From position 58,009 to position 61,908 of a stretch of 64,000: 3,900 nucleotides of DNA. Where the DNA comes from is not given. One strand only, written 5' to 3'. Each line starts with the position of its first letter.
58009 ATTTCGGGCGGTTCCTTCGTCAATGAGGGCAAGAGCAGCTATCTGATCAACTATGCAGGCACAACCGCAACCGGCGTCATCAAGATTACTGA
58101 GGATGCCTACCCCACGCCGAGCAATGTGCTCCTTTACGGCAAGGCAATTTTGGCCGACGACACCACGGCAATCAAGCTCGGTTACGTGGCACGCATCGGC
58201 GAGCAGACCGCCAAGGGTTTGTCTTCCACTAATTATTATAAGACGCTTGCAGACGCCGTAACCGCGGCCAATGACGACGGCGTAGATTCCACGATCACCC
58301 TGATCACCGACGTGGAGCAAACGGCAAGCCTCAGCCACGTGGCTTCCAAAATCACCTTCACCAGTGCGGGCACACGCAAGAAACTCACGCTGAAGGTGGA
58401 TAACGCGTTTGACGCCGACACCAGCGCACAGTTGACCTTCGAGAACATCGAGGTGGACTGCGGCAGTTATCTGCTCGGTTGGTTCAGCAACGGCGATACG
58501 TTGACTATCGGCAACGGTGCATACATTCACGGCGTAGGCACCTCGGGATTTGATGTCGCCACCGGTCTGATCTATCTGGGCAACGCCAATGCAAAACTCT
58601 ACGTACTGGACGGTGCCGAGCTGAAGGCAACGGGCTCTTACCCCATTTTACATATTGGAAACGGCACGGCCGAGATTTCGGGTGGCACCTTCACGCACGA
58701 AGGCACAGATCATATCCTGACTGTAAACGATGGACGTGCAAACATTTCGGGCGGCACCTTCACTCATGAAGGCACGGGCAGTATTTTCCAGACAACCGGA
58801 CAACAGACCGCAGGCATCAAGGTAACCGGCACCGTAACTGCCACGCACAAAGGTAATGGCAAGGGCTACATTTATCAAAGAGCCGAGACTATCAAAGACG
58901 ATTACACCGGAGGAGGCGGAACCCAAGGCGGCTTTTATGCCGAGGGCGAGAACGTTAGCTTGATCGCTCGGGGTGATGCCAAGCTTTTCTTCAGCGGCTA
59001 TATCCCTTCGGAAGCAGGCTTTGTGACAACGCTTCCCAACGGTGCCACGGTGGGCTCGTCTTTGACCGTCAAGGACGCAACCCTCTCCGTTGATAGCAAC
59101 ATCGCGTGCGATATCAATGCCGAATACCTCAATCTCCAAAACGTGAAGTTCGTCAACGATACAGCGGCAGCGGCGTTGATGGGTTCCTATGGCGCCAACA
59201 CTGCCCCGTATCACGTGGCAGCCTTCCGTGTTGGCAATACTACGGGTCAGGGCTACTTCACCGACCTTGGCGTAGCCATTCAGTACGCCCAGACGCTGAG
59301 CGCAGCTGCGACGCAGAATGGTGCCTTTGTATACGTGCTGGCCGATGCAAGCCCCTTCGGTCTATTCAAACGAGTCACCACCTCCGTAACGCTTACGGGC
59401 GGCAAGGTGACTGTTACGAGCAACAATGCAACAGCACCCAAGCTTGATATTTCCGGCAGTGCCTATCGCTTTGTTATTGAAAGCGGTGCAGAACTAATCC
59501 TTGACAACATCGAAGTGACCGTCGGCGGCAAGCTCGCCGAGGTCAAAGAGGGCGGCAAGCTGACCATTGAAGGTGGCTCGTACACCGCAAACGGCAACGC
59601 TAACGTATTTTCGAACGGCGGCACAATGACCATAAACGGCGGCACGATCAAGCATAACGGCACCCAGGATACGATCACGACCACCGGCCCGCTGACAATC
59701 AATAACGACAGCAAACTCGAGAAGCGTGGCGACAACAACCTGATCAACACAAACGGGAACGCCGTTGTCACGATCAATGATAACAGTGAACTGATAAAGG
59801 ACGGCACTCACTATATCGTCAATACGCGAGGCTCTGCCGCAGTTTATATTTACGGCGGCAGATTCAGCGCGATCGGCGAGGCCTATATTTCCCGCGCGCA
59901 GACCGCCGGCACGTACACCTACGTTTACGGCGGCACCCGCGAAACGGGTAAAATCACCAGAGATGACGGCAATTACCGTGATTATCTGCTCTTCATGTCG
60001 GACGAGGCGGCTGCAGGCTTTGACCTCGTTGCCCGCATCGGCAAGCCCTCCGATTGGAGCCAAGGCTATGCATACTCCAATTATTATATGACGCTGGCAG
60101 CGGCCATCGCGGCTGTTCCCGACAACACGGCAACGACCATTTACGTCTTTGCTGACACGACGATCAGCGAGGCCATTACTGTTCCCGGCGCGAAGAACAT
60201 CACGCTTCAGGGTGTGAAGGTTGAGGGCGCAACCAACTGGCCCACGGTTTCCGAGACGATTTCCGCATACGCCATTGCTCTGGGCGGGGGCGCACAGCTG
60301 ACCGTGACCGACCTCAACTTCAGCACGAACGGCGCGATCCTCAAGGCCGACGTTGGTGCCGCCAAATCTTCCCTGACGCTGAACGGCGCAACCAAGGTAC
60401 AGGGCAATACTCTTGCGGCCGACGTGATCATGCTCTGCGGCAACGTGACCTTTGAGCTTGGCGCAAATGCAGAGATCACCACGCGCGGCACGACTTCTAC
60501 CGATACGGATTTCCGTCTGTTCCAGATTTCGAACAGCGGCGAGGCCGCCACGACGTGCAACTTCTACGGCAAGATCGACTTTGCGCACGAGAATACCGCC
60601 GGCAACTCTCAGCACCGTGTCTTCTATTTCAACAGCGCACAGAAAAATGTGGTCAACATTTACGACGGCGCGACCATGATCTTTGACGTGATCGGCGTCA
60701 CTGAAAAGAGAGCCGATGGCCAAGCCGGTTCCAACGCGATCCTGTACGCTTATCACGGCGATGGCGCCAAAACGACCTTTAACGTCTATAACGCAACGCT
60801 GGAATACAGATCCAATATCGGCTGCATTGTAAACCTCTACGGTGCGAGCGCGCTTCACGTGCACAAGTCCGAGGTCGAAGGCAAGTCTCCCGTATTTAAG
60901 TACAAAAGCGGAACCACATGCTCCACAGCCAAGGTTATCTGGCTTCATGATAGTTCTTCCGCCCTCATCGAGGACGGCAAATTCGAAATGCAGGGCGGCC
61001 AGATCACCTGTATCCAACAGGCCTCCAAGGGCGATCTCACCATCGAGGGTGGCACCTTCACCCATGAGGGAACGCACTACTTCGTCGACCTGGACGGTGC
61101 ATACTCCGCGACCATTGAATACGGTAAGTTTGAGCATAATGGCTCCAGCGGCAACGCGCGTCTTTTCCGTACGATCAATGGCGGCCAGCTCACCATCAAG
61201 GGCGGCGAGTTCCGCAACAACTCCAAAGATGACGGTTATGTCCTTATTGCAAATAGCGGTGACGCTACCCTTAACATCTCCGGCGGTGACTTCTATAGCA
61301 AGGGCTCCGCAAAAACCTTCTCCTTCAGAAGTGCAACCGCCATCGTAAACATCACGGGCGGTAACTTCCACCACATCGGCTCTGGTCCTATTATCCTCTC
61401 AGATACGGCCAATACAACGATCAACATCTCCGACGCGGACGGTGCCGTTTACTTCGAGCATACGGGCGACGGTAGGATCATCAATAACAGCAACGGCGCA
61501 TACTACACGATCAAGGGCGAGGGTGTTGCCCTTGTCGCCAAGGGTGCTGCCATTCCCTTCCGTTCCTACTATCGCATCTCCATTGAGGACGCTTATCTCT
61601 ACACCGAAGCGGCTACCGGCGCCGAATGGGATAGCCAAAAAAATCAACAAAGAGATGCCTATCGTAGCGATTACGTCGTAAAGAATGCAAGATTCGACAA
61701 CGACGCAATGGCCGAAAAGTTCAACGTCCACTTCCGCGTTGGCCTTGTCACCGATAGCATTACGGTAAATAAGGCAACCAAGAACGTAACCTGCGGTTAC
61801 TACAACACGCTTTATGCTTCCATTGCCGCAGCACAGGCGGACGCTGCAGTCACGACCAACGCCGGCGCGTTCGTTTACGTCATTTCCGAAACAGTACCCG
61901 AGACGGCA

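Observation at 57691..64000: Hierarchical repeat architecture: clusters of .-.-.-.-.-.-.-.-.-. rungs separated by FRVG...YYxTL cap modules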

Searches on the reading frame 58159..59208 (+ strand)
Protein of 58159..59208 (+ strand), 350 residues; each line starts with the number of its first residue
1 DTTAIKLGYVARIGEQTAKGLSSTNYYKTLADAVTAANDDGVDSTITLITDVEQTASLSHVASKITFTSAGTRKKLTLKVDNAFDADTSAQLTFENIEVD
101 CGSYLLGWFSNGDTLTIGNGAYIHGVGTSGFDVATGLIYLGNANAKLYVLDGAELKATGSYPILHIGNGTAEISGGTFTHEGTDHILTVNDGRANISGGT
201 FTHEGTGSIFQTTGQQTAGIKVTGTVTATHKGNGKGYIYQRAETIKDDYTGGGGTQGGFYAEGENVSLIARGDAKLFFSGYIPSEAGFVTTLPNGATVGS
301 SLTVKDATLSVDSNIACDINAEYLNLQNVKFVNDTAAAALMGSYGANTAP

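Call 40: find_homologous_proteins(query=A1, max_evalue=0.001)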
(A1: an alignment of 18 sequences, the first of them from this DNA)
Query A1 (18 sequences) (343 aa, profile of the alignment): 2 proteins with E <= 0.001 among 8000 candidates.
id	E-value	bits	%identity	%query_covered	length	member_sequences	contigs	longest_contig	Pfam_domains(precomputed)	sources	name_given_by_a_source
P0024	6.6e-7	47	34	17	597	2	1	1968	-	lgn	-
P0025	4.0e-4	38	33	13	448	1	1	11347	-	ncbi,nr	ncbi:MAG: hypothetical protein LIO94_04390 [Clostridiales bacterium]|nr:hypothetical protein [Clostr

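Call 56: find_encoding_contigs(protein=P0025, flank=10000, max_places=3)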
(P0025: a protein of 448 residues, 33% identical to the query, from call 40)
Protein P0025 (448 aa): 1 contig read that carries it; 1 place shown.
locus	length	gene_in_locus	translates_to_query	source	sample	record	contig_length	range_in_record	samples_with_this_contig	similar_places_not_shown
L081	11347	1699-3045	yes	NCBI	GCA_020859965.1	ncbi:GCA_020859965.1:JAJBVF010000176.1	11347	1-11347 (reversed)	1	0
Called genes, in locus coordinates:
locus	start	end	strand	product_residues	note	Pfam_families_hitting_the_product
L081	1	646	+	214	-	?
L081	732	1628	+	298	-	-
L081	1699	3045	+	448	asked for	-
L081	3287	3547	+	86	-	PF02604:PhdYeFM_antitox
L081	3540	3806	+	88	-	PF06769:YoeB_toxin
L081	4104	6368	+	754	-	PF02903:Alpha-amylase_N, PF00128:Alpha-amylase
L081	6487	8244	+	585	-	PF12229:PG_binding_4 (faint), PF03734:YkuD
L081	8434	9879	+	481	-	PF01225:Mur_ligase, PF08245:Mur_ligase_M, PF02875:Mur_ligase_C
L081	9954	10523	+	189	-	PF01195:Pept_tRNA_hydro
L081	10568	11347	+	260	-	PF17757:UvrB_inter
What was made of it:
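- Tried and rejected: The contig carrying P0025 gave no useful context (calls 40, 56).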

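Call 58: search_solved_structures(query=A1, max_evalue=10)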
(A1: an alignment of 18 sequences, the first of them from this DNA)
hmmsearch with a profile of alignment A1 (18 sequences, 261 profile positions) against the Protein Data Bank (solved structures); distinct sequences matched with E-value up to 10: 0.
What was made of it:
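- A profile of the family's M1-type module finds no PDB sequence (call 58).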

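Call 71: search_dna_similar(query=window:58159-59208:+, collection=phages, mode=protein, max_evalue=0.001)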
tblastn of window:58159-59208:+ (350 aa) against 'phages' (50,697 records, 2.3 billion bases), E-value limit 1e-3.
No match.

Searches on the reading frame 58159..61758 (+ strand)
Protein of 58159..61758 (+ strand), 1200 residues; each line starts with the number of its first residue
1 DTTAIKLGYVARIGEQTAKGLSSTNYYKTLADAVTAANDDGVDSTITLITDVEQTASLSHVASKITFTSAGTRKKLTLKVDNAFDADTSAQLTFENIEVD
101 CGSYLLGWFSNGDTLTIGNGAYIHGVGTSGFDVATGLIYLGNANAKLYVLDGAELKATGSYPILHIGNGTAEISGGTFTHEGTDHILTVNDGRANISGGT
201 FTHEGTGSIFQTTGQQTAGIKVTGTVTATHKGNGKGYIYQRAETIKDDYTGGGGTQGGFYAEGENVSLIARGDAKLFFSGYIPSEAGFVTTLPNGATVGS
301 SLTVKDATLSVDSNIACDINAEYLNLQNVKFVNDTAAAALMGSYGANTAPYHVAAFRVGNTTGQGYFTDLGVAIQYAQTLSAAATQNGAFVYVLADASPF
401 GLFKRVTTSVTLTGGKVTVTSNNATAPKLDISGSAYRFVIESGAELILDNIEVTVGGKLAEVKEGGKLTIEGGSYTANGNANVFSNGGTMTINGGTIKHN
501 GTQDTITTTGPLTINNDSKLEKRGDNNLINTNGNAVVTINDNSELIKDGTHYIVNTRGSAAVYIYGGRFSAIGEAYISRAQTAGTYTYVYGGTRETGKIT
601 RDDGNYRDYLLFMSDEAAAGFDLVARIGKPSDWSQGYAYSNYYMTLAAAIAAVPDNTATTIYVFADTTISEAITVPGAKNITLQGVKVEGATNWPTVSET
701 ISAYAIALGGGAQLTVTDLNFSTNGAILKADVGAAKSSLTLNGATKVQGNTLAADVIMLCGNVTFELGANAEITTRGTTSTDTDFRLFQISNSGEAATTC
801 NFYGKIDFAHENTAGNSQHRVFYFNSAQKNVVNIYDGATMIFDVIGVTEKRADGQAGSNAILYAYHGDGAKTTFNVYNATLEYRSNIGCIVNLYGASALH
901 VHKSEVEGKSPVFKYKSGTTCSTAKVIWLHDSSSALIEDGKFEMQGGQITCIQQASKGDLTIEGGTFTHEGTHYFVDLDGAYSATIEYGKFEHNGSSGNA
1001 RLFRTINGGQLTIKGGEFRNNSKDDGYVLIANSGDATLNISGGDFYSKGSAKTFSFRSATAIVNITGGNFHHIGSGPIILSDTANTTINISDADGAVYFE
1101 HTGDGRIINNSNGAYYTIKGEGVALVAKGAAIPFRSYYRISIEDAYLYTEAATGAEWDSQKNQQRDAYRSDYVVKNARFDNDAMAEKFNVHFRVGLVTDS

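Call 31: search_protein_representatives(protein=window:58159-61758:+)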
Query: 1200 residues. Proteins with E-value up to 0.001 (for the whole library): 17; up to 1e-10: 11; up to 1e-30: 5. The best 17 are listed.
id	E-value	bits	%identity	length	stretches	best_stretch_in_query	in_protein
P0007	3.3e-109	382.7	35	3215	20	465-663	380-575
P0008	4.6e-59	216.6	32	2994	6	114-1196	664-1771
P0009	5.7e-38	146.8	31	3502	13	956-1196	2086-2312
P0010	7.4e-38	146.4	34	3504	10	23-205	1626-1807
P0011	2.5e-31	124.7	34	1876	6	13-205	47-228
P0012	3.7e-28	114.3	33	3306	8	24-208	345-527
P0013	1.8e-24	102.0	35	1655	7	169-436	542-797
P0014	7.2e-22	93.4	31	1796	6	614-891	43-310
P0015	4.8e-20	87.4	33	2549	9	1-183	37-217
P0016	1.8e-17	78.9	30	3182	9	164-792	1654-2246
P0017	8.5e-14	66.7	32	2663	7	1-404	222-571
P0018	1.3e-10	56.2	34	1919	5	1059-1153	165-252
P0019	4.5e-09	51.1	30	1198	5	119-450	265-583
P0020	6.8e-09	50.5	33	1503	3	1-342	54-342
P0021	5.2e-07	44.2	36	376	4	451-532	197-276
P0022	8.9e-05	36.8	32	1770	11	920-1070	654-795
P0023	2.9e-04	35.1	32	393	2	928-1134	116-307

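Call 32: search_protein_families(library=pfam, proteins=[P0007, P0008, P0009], max_evalue=0.001)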
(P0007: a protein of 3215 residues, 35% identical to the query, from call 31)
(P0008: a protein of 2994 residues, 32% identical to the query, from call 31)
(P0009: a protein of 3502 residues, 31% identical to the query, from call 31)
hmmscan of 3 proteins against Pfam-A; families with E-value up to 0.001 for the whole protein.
P0007 (3215 aa): 0 families

P0008 (2994 aa): 0 families

P0009 (3502 aa): 0 families

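Call 36: search_protein_families(library=pfam, proteins=[P0010, P0011, P0013, P0019, P0021, P0023], max_evalue=0.01)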
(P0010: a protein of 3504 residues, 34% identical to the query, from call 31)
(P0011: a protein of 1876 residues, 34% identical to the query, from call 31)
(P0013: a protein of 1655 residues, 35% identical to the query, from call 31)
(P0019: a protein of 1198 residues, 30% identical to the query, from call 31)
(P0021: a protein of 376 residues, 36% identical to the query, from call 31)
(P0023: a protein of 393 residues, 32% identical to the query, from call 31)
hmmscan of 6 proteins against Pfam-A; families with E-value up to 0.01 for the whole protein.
P0010 (3504 aa): 0 families

P0011 (1876 aa): 2 families
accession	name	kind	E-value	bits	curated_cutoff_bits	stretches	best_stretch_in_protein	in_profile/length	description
PF00386.27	C1q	-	0.0004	21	23.7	0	1415-1446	36-67/127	C1q domain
PF07691.17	PA14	-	0.0013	19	24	0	1409-1499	45-128/147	PA14 domain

P0013 (1655 aa): 1 family
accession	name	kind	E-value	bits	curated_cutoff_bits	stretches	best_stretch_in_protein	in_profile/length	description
PF07691.17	PA14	-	0.0045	17.2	24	0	1298-1378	43-118/147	PA14 domain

P0019 (1198 aa): 0 families

P0021 (376 aa): 2 families
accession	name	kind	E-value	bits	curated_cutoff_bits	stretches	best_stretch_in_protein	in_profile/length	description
PF13229.12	Beta_helix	-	0.00017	21.7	25.9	1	71-238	12-155/158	Right handed beta helix region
PF22768.1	SPP1_Dit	-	0.0043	17.7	25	0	48-109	22-85/97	Siphovirus-type tail component, C-terminal domain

P0023 (393 aa): 1 family
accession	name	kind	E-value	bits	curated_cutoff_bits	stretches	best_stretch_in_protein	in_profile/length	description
PF13229.12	Beta_helix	-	0.0039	17.3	25.9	0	132-293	2-156/158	Right handed beta helix region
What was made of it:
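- On Pfam Beta_helix PF13229 / NosD / pectate-lyase sequence families: P0007-P0010 have none (calls 32, 36). P0021 and P0023 reach only 21.7 and 17.3 bits against a cut-off of 25.9 (call 36).
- On Chlamydial Pmp / autotransporter passenger repeats: The C-terminus is outside the window, but relatives show no barrel domain (calls 32, 36).
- Two small relatives reach subthreshold Pfam Beta_helix PF13229 matches (call 36). Weak PA14-like matches in two relatives (call 36). No toxin or immunity family was detected in relatives (calls 32, 36).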

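Call 81: list_cluster_members(proteins=[P0007, P0008, P0009, P0010, P0011, P0012, P0013, P0014, P0015, P0016])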
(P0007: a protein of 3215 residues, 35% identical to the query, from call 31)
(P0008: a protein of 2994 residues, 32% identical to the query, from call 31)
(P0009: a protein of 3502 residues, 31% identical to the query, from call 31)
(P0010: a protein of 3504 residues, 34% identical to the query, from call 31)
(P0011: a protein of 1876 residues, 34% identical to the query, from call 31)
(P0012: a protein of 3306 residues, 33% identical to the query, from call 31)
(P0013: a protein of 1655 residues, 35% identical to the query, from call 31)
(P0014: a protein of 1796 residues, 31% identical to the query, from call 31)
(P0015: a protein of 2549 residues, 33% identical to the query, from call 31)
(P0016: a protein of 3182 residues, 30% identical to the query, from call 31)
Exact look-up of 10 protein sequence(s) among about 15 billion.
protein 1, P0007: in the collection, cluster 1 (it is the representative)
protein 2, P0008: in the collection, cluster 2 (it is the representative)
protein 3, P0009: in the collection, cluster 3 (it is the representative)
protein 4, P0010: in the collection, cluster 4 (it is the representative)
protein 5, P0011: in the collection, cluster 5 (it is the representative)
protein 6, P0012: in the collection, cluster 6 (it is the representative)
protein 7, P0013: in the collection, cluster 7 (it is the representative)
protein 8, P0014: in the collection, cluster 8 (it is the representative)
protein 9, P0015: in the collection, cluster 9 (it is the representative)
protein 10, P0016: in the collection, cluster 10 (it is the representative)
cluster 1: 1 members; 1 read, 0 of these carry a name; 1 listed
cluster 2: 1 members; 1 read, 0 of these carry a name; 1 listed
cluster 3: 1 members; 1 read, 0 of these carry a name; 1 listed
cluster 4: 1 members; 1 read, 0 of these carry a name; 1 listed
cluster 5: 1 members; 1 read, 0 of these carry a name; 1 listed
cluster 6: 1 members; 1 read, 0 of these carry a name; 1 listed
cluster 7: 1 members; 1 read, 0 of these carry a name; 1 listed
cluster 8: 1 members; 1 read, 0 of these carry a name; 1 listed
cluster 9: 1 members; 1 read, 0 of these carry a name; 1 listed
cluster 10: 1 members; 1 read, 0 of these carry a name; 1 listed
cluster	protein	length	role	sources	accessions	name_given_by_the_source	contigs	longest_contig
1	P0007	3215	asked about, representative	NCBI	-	-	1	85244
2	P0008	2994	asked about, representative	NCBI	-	-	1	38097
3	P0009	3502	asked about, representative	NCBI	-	-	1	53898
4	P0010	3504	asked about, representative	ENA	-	-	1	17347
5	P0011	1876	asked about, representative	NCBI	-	-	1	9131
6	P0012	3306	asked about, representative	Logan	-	-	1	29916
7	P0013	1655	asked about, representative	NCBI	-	-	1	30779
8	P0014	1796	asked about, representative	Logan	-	-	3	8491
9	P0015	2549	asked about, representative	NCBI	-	-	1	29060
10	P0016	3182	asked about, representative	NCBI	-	-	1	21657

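Call 82: find_encoding_contigs(protein=P0007, flank=10000, max_places=2)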
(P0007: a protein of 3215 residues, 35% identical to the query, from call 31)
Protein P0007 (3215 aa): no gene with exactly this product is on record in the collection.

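Call 84: list_cluster_members(proteins=[P0017, P0018, P0019, P0020, P0021, P0022, P0023, P0024])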
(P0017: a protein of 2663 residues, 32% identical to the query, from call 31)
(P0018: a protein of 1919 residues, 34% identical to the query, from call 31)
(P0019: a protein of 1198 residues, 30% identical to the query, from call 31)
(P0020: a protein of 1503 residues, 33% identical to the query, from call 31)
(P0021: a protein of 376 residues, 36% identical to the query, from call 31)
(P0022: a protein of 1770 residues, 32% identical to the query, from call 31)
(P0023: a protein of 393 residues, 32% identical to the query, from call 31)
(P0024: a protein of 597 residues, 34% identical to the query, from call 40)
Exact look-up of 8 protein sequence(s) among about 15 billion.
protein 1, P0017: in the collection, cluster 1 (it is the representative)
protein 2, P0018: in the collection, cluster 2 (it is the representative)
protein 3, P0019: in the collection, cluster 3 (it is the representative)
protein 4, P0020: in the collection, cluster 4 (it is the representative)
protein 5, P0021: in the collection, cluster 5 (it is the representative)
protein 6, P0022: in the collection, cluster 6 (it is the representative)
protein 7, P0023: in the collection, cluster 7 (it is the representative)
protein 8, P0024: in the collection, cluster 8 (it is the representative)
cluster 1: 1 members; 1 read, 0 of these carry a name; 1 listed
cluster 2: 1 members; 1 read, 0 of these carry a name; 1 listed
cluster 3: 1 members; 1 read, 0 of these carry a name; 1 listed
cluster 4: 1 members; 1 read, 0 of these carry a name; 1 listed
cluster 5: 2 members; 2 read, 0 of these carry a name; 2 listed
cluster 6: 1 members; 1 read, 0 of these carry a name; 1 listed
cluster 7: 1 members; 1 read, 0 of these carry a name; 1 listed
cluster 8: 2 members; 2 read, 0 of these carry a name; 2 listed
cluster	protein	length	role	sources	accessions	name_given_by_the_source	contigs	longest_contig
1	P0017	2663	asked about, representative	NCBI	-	-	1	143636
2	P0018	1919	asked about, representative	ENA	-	-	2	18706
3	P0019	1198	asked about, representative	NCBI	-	-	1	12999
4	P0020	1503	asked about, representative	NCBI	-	-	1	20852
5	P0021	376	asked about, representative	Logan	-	-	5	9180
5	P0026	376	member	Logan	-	-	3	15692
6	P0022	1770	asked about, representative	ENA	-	-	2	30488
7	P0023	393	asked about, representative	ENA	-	-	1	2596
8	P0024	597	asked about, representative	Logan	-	-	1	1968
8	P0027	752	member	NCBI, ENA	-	-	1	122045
